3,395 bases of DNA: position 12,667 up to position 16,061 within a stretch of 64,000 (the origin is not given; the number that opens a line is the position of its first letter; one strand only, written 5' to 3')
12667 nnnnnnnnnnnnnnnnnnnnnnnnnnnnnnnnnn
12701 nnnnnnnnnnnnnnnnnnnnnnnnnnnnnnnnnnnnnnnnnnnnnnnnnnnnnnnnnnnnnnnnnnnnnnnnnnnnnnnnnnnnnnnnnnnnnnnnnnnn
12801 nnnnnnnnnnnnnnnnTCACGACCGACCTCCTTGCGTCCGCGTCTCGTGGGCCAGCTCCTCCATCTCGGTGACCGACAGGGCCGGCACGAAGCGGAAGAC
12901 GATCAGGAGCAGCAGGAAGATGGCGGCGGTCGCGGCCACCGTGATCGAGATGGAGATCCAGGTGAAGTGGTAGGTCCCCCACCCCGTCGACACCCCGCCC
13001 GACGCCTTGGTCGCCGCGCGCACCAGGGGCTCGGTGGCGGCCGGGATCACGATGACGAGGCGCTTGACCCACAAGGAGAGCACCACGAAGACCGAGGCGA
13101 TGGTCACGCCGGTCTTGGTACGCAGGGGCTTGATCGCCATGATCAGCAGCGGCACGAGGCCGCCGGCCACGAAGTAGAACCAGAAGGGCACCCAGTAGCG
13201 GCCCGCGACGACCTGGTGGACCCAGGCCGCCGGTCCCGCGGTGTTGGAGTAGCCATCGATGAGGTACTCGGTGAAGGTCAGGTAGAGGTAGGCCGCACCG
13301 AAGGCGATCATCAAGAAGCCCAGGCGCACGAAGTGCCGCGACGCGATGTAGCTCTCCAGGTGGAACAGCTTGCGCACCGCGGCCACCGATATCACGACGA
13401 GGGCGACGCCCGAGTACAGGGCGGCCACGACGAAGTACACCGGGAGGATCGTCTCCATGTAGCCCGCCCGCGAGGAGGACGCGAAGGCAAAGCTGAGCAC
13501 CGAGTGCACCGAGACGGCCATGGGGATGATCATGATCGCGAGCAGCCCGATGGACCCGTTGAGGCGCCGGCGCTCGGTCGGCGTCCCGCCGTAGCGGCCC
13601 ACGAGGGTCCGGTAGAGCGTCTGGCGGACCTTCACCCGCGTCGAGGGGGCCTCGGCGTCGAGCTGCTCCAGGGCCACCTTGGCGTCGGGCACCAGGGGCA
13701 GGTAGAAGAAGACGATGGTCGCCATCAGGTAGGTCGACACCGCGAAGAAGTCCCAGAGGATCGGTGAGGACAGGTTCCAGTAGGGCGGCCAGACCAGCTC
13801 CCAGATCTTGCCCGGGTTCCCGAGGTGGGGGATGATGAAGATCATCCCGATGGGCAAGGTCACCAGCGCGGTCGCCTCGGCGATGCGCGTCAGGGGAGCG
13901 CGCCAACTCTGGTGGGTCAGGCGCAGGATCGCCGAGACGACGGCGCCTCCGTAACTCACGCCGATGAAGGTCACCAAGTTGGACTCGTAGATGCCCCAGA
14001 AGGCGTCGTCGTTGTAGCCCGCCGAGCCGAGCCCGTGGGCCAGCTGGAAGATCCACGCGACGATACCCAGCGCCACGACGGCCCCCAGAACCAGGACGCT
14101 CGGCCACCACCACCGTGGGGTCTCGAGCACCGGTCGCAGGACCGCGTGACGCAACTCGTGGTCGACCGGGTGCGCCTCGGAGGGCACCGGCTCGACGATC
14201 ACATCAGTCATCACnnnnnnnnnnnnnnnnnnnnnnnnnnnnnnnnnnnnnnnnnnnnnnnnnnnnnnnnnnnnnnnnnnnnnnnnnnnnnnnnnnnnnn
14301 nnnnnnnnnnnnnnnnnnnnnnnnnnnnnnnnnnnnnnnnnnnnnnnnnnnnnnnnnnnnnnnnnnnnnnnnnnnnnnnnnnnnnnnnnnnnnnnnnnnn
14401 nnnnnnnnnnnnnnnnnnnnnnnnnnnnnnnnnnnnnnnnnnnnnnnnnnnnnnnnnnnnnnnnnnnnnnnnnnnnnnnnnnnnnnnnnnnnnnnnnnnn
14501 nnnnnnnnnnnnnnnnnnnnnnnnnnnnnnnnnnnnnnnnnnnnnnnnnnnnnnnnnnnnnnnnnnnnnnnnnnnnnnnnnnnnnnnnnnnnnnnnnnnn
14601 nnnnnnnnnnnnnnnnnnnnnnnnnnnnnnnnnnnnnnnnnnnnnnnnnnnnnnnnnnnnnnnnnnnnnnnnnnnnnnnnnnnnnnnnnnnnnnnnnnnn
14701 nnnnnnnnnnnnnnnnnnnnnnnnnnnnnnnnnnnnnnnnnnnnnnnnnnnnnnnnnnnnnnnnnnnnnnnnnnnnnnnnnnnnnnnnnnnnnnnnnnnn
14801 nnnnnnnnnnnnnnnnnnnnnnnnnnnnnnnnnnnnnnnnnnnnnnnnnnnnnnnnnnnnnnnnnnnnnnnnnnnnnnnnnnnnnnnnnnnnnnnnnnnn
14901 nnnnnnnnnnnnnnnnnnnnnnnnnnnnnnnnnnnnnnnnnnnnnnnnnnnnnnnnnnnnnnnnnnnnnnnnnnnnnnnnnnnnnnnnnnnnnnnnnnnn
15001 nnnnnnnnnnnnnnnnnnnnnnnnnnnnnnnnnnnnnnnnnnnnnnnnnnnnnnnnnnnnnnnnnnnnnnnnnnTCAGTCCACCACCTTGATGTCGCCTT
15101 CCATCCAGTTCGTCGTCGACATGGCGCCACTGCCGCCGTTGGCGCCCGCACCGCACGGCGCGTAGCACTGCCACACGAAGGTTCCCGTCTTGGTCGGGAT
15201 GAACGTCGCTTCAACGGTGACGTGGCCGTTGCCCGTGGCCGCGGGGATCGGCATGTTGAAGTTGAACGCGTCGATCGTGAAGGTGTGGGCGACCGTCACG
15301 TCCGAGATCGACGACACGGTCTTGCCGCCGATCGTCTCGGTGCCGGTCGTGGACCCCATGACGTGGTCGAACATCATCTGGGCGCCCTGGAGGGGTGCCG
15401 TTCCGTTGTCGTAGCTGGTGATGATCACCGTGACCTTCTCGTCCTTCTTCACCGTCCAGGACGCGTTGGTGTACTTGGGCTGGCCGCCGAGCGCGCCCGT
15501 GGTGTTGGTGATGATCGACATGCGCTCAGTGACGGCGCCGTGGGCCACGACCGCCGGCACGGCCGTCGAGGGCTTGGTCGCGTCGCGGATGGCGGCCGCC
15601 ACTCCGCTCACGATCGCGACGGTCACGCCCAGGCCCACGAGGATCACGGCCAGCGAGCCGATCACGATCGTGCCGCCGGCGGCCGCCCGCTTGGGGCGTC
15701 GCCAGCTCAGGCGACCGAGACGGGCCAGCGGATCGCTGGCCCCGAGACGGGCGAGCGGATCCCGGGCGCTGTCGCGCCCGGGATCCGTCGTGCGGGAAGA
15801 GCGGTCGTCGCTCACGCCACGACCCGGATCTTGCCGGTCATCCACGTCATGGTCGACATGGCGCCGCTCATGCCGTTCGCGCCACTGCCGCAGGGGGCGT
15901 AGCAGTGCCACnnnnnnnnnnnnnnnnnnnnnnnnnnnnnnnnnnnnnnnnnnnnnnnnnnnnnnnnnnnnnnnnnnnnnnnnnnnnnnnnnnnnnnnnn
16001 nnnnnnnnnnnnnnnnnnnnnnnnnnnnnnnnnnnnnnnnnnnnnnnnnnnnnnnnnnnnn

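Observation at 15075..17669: Four cupredoxins share a non-canonical metal site: H-x39-C-x3-C-x(4 or 10)-M-x5-M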

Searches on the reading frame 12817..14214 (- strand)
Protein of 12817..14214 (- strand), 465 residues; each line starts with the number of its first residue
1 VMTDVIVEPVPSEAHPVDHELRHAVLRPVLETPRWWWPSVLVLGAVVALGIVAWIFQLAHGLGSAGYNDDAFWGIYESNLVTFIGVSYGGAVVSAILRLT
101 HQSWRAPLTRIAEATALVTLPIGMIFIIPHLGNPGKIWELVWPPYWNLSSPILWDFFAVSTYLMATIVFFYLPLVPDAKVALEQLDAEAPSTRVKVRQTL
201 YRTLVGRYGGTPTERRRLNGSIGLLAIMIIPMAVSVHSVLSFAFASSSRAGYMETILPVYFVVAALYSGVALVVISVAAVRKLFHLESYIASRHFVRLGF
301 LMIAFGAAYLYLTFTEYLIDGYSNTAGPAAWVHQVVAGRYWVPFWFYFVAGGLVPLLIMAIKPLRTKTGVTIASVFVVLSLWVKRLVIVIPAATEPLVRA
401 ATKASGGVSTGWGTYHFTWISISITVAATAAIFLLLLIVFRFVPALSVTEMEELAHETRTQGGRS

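Call 3: search_protein_families(library=pfam, proteins=[window:12817-14214:-], max_evalue=0.1)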
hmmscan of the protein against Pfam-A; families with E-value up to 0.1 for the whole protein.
window:12817-14214:- (465 aa): 1 family
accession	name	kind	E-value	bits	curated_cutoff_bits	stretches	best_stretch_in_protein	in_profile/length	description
PF03916.19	NrfD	-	1.2e-28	101.1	25.8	1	67-393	5-309/313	Polysulphide reductase, NrfD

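Call 4: search_protein_families(library=ncbifam, proteins=[window:12817-14214:-], max_evalue=0.1)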
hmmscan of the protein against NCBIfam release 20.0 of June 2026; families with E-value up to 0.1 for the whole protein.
window:12817-14214:- (465 aa): 2 families
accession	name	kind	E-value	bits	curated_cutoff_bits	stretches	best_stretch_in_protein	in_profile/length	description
NF045798.1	DsrP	equivalog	9.6e-21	74.6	350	2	29-174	5-144/346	sulfate reduction electron transfer complex DsrMKJOP subunit DsrP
NF008133.1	PRK10881.1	equivalog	9e-09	35.3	450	1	39-380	15-322/377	Ni/Fe-hydrogenase cytochrome b subunit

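Call 48: search_solved_structures(query=window:12817-14214:-, max_evalue=0.001)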
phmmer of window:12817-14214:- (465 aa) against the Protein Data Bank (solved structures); distinct sequences matched with E-value up to 0.001: 5.
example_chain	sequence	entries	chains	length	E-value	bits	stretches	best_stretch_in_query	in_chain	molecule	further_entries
6f0k_C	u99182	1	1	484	3.1e-44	155.1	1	29-454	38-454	Polysulphide reductase NrfD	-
6lod_C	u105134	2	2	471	4.3e-42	148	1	17-461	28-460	Polysulphide reductase NrfD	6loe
6btm_C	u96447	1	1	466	4.3e-39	138.1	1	33-454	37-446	Alternative Complex III subunit C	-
8k9e_C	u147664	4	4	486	1.9e-35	126.1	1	19-456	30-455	Polysulphide reductase NrfD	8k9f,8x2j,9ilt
6f0k_F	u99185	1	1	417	0.00018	24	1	238-392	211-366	ActF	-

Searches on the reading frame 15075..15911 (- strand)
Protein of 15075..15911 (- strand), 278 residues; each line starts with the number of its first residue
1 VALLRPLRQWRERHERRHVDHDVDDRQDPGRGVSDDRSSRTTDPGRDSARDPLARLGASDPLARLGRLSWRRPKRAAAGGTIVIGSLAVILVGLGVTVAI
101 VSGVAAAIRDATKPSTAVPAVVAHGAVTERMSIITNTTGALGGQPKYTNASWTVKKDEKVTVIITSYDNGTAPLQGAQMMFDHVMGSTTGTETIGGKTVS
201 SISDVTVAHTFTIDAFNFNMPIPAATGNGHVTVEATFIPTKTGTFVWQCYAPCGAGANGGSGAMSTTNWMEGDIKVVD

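Call 3: search_protein_families(library=pfam, proteins=[window:15075-15911:-], max_evalue=0.1)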
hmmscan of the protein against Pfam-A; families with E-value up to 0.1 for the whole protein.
window:15075-15911:- (278 aa): 0 families

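Call 4: search_protein_families(library=ncbifam, proteins=[window:15075-15911:-], max_evalue=0.1)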
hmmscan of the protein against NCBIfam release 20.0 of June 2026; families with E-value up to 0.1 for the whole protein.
window:15075-15911:- (278 aa): 1 family
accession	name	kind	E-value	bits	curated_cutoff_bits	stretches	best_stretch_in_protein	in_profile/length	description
NF050117.1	aa3_CtaC_Actin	exception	0.063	12.5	250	0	206-255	177-221/244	aa3-type cytochrome oxidase subunit II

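Call 7: search_solved_structures(query=A1, max_evalue=10, show_alignments=3)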
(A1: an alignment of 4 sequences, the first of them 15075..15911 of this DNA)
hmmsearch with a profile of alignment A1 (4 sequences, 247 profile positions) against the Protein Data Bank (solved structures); distinct sequences matched with E-value up to 10: 21.
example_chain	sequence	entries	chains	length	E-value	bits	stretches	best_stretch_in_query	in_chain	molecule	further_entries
8hcr_E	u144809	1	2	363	0.0032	20.4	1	146-225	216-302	CYTOCHROME AA3 SUBUNIT CtaC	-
6tfd_A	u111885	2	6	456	0.041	16.8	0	197-232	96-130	Copper-containing nitrite reductase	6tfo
2aan_A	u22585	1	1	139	0.058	16.3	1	182-222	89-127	auracyanin A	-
2iwf_A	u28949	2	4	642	0.066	16.1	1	110-138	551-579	NITROUS-OXIDE REDUCTASE | NITROUS OXIDE REDUCTASE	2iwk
1fwx_A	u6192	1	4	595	0.069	16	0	176-233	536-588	NITROUS OXIDE REDUCTASE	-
6y77_A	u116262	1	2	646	1.6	11.5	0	113-138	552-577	Nitrous-oxide reductase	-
6y7e_A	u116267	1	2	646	1.6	11.5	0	113-138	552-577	Nitrous-oxide reductase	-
6y72_A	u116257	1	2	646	1.6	11.5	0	113-138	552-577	Nitrous-oxide reductase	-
6y71_A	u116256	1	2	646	1.6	11.5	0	113-138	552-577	Nitrous-oxide reductase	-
6y6y_A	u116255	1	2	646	1.6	11.5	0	113-138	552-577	Nitrous-oxide reductase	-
7aqa_A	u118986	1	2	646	1.6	11.5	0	113-138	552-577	Nitrous-oxide reductase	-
6rkz_A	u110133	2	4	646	1.6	11.5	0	113-138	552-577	Nitrous-oxide reductase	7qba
6y7d_A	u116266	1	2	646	1.6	11.5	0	113-138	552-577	Nitrous-oxide reductase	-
3sbp_A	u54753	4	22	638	2.1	11.2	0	113-138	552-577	Nitrous-oxide reductase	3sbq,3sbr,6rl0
7aq4_A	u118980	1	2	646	4.6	10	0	113-138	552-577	Nitrous-oxide reductase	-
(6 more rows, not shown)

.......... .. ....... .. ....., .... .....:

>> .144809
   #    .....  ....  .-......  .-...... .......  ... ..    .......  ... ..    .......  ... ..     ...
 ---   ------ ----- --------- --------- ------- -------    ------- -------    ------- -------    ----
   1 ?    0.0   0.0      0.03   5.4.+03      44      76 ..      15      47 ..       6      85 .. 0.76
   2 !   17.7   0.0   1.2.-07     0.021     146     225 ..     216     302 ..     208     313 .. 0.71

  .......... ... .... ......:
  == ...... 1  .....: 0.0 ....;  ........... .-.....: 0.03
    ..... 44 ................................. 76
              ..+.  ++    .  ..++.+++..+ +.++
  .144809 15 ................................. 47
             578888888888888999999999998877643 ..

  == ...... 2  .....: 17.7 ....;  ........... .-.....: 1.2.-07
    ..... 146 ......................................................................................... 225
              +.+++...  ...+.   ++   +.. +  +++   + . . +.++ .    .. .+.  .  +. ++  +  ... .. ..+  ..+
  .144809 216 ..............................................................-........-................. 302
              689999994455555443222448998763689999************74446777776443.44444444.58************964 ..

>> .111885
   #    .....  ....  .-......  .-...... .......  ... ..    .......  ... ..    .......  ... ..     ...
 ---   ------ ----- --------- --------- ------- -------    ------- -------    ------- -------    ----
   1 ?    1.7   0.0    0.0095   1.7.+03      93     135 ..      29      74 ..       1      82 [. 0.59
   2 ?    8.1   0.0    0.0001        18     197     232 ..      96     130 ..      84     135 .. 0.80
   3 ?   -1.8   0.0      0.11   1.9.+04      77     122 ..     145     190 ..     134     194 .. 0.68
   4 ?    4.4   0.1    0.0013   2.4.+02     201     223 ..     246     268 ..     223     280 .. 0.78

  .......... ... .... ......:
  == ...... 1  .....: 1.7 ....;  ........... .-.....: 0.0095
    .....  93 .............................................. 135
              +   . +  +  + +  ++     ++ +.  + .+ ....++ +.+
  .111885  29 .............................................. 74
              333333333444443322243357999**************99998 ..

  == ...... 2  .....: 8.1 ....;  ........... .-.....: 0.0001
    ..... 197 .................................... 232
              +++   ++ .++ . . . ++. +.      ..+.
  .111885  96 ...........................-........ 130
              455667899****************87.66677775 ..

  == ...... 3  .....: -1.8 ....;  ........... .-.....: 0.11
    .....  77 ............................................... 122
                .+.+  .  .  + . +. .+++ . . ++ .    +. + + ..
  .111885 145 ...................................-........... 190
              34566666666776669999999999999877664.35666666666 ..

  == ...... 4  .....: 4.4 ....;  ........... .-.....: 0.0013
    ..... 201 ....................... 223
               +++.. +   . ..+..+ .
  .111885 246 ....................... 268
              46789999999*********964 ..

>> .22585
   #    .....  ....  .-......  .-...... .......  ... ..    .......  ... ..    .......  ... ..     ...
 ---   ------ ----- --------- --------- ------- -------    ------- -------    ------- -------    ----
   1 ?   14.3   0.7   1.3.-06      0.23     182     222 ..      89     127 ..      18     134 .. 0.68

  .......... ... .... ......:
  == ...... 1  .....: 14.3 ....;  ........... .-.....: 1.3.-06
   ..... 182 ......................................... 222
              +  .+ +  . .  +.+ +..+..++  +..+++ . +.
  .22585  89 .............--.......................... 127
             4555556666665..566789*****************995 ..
